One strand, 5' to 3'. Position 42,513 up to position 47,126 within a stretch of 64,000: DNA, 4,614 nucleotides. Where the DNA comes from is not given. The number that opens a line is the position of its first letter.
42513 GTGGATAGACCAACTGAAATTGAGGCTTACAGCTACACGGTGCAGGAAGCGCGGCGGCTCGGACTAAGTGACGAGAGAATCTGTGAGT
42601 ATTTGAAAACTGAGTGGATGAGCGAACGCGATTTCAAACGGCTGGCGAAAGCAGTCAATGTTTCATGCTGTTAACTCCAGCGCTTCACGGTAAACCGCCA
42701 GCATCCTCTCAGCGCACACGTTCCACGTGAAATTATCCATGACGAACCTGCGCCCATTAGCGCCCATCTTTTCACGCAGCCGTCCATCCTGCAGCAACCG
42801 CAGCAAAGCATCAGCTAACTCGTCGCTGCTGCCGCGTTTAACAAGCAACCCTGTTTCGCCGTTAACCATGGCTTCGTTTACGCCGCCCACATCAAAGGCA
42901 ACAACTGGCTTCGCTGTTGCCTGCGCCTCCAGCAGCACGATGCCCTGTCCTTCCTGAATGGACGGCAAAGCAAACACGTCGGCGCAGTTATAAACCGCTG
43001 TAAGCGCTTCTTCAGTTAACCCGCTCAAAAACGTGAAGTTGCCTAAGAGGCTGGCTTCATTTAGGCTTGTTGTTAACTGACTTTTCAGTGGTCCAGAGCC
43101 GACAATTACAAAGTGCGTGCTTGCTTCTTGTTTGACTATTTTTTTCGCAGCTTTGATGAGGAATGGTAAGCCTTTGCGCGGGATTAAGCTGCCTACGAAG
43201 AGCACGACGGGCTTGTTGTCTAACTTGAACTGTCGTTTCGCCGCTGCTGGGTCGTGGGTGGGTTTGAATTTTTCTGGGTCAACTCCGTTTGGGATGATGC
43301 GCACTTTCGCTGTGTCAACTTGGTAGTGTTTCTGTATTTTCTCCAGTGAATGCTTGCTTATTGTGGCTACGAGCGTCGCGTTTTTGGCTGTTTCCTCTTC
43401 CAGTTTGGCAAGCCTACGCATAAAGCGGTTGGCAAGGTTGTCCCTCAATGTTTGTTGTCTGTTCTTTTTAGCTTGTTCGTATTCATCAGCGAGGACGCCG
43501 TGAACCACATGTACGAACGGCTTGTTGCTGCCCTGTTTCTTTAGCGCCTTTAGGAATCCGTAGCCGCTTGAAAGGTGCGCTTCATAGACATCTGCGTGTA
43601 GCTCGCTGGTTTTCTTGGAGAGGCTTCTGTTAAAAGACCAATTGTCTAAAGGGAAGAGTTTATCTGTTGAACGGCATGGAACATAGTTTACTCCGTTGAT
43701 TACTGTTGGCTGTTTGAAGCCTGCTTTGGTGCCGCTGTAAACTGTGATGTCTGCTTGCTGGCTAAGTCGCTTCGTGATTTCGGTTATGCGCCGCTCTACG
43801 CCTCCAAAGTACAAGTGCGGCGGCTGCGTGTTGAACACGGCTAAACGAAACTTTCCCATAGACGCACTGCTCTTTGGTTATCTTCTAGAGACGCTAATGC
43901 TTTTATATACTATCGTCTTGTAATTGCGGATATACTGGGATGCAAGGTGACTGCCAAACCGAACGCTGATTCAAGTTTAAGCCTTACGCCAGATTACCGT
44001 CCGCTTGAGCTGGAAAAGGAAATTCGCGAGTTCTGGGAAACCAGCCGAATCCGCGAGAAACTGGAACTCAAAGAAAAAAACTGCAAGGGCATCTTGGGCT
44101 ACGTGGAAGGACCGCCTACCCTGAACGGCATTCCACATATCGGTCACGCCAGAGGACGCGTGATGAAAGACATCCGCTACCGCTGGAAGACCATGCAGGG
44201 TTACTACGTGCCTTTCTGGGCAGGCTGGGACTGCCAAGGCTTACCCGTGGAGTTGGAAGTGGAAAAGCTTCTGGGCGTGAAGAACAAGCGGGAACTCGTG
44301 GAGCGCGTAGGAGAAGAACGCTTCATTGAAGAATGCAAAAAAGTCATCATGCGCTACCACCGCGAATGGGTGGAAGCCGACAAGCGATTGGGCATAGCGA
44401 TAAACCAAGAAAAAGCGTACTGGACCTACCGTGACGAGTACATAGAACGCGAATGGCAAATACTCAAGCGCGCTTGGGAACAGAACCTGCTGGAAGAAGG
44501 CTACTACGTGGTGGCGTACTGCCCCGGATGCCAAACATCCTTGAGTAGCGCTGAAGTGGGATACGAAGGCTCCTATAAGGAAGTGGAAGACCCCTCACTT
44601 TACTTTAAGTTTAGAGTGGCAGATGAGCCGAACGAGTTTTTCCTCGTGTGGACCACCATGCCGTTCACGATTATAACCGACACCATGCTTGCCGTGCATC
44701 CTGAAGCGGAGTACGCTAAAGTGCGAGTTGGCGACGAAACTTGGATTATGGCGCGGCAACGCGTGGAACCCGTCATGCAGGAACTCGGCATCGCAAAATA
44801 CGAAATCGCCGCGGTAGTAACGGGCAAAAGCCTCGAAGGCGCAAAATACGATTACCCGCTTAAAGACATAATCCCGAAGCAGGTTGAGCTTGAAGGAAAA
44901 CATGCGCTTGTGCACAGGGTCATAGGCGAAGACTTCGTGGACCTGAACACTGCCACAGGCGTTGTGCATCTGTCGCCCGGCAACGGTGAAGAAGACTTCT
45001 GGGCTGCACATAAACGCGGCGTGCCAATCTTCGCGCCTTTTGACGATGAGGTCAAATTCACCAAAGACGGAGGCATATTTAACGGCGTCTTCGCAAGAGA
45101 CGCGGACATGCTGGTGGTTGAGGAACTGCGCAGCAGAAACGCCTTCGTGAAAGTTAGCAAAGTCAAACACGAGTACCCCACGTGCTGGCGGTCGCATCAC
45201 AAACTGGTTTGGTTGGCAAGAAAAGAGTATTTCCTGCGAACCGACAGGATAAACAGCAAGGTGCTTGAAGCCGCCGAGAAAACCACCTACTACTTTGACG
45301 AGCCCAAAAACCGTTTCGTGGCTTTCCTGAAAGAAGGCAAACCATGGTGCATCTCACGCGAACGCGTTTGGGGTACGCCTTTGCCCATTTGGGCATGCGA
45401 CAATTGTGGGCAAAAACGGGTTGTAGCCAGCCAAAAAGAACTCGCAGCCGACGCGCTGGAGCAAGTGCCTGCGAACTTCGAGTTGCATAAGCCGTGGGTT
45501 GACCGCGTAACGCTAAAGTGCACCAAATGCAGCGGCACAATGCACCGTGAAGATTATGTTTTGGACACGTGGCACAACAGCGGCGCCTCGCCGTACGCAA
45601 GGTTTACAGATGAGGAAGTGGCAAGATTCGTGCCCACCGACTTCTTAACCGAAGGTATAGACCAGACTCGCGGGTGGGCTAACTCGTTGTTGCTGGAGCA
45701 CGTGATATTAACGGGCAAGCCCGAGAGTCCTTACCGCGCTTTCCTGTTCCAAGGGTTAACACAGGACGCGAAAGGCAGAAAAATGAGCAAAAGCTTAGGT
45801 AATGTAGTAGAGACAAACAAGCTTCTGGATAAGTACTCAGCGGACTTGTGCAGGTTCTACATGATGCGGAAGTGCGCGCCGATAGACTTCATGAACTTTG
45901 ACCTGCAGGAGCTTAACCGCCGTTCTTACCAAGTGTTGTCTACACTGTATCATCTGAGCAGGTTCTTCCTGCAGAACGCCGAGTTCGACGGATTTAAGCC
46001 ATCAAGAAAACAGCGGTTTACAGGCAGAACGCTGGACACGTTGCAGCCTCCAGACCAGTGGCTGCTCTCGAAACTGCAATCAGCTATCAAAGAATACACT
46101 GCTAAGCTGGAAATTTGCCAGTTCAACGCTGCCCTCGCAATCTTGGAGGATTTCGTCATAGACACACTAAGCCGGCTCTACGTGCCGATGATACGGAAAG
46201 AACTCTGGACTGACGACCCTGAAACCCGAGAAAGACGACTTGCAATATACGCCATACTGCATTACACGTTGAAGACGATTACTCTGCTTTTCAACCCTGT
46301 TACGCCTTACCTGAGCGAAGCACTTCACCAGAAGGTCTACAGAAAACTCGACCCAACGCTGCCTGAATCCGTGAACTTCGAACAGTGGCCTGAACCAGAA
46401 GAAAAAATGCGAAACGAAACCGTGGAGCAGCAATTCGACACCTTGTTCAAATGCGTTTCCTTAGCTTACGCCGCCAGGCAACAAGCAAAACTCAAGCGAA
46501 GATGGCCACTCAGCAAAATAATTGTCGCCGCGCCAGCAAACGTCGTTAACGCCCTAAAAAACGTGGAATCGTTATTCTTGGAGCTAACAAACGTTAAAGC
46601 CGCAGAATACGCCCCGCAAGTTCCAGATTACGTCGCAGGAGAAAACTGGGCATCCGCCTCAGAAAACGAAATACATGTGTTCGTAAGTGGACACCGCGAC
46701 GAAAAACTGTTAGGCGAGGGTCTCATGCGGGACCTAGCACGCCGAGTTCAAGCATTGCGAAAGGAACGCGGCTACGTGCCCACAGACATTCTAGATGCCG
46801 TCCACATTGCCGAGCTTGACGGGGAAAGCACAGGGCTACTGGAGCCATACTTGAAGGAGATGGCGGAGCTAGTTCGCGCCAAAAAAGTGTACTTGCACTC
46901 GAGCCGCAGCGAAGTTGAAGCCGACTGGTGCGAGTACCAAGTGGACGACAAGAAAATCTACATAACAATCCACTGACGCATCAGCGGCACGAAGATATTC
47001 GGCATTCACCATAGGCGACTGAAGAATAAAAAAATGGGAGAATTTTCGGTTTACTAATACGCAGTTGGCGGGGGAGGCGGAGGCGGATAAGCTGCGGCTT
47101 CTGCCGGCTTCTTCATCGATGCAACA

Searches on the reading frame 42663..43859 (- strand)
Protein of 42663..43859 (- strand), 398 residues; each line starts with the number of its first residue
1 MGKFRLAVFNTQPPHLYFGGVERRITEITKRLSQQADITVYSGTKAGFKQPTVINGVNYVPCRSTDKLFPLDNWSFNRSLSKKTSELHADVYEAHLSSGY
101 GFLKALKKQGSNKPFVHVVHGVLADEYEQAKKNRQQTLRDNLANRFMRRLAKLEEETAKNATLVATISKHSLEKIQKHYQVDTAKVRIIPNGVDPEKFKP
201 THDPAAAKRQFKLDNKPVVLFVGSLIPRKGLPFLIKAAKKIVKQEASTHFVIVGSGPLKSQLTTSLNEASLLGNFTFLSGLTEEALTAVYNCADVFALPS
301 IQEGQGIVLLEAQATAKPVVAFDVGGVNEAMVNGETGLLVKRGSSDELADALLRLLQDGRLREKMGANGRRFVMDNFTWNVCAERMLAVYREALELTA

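Call 8: search_protein_families(library=pfam, proteins=[window:42663-43859:-], max_evalue=0.01)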
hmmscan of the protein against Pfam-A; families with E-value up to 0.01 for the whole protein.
window:42663-43859:- (398 aa): 6 families
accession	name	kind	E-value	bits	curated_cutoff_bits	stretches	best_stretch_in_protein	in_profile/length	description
PF00534.26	Glycos_transf_1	-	4.3e-42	144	26.4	1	210-371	9-171/172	Glycosyl transferases group 1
PF13692.12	Glyco_trans_1_4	-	6.7e-37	127.3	27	1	216-358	1-142/142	Glycosyl transferases group 1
PF13439.12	Glyco_transf_4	-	3e-21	76.6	28.5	1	18-197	1-170/170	Glycosyltransferase Family 4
PF20706.3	GT4-conflict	-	3.2e-11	43.3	26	1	111-385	105-384/385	Family 4 Glycosyltransferase in conflict systems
PF13579.12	Glyco_trans_4_4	-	1.5e-10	42.1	29.7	1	19-192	1-158/158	Glycosyl transferase 4-like domain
PF13524.12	Glyco_trans_1_2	-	2e-06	28.2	25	1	235-388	6-144/144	Glycosyl transferase-like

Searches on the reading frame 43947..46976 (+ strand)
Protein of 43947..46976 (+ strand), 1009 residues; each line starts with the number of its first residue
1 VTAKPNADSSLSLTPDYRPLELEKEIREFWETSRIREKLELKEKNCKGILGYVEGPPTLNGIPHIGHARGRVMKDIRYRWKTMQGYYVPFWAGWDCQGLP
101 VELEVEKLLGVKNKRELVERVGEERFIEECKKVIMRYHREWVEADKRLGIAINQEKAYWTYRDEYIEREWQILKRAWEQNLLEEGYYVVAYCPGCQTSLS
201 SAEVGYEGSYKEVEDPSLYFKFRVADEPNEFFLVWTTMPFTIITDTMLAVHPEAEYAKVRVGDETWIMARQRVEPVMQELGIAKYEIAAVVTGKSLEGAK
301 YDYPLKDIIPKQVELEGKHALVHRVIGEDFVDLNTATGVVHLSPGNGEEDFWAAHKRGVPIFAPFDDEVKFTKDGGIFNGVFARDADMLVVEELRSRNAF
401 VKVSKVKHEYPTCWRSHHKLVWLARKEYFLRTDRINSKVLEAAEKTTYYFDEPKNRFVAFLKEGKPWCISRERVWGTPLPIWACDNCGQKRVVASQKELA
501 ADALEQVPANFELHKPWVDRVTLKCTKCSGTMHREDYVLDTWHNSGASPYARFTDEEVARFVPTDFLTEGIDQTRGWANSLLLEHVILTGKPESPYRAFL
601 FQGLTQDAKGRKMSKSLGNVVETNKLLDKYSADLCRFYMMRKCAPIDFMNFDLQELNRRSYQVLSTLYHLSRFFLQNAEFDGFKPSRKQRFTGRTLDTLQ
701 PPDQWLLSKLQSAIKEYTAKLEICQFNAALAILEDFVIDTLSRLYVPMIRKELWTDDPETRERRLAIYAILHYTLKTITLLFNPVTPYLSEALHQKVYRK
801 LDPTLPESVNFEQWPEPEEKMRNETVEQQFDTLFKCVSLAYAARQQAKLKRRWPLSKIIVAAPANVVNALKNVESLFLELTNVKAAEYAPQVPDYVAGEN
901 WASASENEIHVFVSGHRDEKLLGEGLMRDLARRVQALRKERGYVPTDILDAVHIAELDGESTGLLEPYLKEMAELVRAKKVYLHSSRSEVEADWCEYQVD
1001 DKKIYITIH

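Call 8: search_protein_families(library=pfam, proteins=[window:43947-46976:+], max_evalue=0.01)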
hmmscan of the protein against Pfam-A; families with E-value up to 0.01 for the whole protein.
window:43947-46976:+ (1009 aa): 6 families
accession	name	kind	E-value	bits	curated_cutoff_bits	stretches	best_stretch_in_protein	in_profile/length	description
PF00133.28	tRNA-synt_1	-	4.4e-96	322.6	22.7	1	27-642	3-404/414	tRNA synthetases class I (I, L, M and V)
PF08264.19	Anticodon_1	-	1.1e-28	100.4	25.1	1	703-858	1-147/148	Anticodon-binding domain of tRNA ligase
PF09334.17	tRNA-synt_1g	-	5.6e-21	75.2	20.1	2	59-198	10-145/391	tRNA synthetases class I (M)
PF01406.26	tRNA-synt_1e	-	3.2e-09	37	27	1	599-652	241-295/301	tRNA synthetases class I (C) catalytic domain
PF19302.4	DUF5915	-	4.1e-07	30.2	27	1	899-1007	90-191/195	Domain of unknown function (DUF5915)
PF01921.24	tRNA-synt_1f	-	0.0025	17.2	27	1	605-656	275-325/360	tRNA synthetases class I (K)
